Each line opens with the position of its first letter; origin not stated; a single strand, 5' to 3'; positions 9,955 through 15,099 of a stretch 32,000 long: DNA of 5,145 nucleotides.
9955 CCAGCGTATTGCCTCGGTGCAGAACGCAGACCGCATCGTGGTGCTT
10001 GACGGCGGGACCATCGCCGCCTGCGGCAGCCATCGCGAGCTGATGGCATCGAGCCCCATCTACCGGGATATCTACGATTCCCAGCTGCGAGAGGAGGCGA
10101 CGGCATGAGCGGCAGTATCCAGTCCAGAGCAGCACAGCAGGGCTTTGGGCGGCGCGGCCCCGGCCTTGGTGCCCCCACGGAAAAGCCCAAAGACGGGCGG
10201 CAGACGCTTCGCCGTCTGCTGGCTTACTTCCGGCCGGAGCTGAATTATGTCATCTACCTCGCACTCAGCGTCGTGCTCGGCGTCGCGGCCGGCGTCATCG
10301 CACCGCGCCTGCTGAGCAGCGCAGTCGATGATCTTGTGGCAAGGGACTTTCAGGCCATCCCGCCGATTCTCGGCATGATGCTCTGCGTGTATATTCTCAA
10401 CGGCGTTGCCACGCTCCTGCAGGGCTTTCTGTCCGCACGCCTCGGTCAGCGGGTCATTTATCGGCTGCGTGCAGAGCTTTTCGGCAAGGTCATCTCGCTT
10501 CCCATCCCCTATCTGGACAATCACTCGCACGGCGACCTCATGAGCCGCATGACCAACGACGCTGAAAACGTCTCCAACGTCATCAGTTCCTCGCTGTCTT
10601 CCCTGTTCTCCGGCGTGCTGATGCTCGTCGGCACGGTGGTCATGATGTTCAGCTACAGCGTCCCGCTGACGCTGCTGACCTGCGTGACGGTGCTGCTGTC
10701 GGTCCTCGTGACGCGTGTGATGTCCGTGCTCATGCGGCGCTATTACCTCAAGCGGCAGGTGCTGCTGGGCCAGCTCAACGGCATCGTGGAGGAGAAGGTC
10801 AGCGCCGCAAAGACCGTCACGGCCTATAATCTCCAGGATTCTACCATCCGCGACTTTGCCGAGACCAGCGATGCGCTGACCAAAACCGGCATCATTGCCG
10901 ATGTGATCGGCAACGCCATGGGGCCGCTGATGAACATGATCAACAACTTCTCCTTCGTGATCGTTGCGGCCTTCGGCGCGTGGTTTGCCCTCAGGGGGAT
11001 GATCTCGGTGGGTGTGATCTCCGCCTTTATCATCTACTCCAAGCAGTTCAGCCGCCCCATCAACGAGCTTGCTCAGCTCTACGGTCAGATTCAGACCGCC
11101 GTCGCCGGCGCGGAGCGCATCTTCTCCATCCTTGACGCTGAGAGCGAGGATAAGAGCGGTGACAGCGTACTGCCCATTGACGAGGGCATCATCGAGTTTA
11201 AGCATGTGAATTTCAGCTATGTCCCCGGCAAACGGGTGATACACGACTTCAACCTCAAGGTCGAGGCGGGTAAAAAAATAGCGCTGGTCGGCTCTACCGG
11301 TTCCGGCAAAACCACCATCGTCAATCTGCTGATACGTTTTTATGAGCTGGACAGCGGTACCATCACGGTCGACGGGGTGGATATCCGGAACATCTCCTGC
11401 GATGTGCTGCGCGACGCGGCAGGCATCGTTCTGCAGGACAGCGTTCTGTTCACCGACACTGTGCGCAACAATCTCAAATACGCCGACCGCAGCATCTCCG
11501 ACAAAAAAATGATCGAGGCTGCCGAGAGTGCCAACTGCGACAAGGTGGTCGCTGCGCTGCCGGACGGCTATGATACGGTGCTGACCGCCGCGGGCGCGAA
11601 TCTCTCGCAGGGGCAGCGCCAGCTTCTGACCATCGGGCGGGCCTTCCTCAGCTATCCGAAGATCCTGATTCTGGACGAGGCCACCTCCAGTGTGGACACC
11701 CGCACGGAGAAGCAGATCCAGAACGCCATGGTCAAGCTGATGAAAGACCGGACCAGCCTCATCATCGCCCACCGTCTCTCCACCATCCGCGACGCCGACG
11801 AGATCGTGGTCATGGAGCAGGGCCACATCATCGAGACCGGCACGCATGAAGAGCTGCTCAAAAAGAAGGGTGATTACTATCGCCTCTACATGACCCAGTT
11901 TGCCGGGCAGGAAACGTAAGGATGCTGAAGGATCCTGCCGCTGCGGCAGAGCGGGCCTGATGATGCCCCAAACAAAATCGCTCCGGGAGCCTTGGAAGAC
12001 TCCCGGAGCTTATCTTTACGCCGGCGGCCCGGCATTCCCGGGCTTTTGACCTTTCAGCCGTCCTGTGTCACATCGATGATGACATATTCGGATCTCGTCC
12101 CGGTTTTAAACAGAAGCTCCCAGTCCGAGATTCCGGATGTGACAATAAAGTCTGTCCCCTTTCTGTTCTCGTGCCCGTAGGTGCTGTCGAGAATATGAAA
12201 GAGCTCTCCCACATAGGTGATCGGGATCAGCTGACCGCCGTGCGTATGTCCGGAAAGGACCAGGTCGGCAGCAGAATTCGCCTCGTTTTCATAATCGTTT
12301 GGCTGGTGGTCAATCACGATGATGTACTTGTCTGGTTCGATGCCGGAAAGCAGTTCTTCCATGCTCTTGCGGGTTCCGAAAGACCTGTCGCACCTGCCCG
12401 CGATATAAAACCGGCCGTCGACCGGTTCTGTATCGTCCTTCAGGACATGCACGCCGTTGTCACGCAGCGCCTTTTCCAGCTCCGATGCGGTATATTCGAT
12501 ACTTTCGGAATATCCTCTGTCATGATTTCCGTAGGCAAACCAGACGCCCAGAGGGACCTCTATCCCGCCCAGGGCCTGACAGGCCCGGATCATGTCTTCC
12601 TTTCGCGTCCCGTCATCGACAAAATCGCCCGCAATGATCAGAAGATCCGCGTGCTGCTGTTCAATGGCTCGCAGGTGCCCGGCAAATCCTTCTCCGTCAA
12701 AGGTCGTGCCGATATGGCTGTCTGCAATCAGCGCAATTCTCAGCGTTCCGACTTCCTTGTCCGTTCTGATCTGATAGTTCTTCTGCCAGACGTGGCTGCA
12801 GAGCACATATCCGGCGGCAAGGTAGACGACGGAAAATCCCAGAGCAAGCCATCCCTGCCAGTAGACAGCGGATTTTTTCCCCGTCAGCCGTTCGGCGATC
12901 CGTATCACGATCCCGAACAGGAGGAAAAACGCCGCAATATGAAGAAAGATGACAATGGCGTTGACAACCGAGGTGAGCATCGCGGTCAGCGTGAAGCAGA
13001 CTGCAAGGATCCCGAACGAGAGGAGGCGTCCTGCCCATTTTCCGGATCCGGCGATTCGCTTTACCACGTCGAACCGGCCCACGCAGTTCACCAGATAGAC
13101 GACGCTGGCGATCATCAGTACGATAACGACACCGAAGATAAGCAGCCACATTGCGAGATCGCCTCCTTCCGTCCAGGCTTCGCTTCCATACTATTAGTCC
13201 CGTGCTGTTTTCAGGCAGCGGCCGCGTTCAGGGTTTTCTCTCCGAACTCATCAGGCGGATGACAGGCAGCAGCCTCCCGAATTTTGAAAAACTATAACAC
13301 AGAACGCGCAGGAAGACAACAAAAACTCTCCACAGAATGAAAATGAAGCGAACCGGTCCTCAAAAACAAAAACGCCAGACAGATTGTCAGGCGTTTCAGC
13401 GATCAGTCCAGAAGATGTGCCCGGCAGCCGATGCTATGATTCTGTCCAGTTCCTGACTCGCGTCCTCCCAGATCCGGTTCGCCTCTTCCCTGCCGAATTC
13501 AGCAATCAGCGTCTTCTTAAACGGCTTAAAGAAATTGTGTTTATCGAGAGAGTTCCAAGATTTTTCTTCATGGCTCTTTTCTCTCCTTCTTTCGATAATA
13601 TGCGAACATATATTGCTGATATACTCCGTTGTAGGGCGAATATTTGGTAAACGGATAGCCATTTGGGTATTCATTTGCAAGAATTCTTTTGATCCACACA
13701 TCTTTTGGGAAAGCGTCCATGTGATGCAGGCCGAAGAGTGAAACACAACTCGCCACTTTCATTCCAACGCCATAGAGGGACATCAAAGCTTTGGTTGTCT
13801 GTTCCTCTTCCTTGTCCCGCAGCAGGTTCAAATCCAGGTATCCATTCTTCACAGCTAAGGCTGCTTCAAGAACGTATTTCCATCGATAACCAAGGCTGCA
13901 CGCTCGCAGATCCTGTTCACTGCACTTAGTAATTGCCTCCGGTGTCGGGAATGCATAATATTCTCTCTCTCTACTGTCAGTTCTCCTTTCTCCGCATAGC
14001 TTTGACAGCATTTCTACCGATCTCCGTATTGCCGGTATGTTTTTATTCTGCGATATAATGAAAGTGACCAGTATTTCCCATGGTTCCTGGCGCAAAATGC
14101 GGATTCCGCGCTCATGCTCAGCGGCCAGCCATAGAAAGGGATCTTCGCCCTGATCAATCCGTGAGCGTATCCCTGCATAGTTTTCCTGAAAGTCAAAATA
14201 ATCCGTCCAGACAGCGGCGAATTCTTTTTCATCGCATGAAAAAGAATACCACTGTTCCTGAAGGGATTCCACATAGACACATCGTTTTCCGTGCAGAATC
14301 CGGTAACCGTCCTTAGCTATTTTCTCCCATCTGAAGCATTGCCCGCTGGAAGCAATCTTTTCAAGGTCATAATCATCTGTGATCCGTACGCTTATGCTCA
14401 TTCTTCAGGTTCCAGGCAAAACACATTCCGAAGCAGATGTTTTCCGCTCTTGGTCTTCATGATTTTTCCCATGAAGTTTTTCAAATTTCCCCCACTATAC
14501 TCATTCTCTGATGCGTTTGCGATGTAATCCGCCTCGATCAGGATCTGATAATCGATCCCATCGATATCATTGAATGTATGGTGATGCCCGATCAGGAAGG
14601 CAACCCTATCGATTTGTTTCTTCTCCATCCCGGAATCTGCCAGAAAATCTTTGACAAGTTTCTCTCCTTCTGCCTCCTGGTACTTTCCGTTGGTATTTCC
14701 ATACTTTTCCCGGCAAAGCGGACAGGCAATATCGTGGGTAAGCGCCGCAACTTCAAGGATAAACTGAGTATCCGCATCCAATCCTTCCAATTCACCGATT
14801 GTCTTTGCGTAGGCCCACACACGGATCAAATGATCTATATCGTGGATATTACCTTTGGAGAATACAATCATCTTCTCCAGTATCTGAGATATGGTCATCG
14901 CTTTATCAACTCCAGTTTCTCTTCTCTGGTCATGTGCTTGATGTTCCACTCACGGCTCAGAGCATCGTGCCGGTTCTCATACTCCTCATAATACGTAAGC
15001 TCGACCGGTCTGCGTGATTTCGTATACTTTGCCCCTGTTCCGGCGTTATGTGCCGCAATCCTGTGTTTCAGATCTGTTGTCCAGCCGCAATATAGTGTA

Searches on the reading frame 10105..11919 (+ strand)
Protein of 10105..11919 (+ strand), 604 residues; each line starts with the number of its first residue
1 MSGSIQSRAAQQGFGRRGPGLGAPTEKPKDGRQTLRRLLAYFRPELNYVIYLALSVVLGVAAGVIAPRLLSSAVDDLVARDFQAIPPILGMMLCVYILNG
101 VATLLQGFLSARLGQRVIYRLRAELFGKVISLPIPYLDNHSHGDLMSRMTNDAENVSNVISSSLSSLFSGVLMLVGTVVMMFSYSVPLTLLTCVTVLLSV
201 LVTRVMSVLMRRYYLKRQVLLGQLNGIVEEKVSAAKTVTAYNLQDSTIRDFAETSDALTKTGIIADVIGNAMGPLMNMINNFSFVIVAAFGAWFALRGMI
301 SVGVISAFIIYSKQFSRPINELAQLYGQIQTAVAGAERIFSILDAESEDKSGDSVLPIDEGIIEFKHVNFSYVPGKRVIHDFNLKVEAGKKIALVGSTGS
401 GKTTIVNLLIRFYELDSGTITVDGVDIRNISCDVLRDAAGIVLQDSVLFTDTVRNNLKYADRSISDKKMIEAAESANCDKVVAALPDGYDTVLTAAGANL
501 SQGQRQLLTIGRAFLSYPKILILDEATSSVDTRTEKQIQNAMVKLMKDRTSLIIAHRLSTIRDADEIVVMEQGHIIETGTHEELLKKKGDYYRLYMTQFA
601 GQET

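Call 28: search_protein_families(library=pfam, proteins=[window:10105-11919:+], max_evalue=0.001)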
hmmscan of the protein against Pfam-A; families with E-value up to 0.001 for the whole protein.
window:10105-11919:+ (604 aa): 4 families
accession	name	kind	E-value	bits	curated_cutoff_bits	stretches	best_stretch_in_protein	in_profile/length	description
PF00664.28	ABC_membrane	-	4.9e-52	177.7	28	1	50-318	2-273/274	ABC transporter transmembrane region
PF00005.33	ABC_tran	-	1.6e-28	100.4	25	1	380-528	2-137/137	ABC transporter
PF00004.35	AAA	-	7.5e-05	23.6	21.2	0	393-551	2-97/131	ATPase family associated with various cellular activities (AAA)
PF02463.25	SMC_N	-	0.00026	20.9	40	0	237-572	108-213/220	RecF/RecN/SMC N terminal domain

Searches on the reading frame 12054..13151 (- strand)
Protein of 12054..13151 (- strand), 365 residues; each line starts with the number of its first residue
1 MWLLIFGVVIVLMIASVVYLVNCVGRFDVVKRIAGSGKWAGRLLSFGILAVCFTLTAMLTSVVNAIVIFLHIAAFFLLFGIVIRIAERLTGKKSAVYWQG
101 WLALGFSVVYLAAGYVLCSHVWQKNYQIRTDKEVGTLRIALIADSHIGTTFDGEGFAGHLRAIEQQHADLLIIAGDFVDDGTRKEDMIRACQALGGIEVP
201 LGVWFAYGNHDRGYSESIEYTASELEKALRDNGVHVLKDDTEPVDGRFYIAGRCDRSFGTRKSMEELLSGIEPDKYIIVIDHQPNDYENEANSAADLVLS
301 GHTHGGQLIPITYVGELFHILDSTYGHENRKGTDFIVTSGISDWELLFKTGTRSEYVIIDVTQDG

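Call 28: search_protein_families(library=pfam, proteins=[window:12054-13151:-], max_evalue=0.001)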
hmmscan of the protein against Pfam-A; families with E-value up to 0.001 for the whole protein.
window:12054-13151:- (365 aa): 2 families
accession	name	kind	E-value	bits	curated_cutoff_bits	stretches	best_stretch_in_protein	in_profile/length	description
PF00149.33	Metallophos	-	3.2e-14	54.3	21.5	1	137-305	1-190/191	Calcineurin-like phosphoesterase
PF12850.12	Metallophos_2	-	1.1e-06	29.2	27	1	137-304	1-117/154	Calcineurin-like phosphoesterase superfamily domain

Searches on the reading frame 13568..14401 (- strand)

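Call 28: search_protein_families(library=pfam, proteins=[window:13568-14401:-], max_evalue=0.001)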
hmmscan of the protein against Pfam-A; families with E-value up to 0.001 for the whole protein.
window:13568-14401:- (277 aa): 2 families
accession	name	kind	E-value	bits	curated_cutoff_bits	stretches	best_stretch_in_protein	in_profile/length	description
PF07934.18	OGG_N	-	8.6e-18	65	23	1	10-111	8-115/115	8-oxoguanine DNA glycosylase, N-terminal domain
PF00730.31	HhH-GPD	-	2.3e-07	31.6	26.2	1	112-242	1-84/108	HhH-GPD superfamily base excision DNA repair protein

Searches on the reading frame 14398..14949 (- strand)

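Call 28: search_protein_families(library=pfam, proteins=[window:14398-14949:-], max_evalue=0.001)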
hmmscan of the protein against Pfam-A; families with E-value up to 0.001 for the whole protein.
window:14398-14949:- (183 aa): 1 family
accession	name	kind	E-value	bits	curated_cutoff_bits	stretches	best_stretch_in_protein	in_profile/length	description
PF01966.28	HD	-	3.6e-08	34.1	22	1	38-145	2-115/116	HD domain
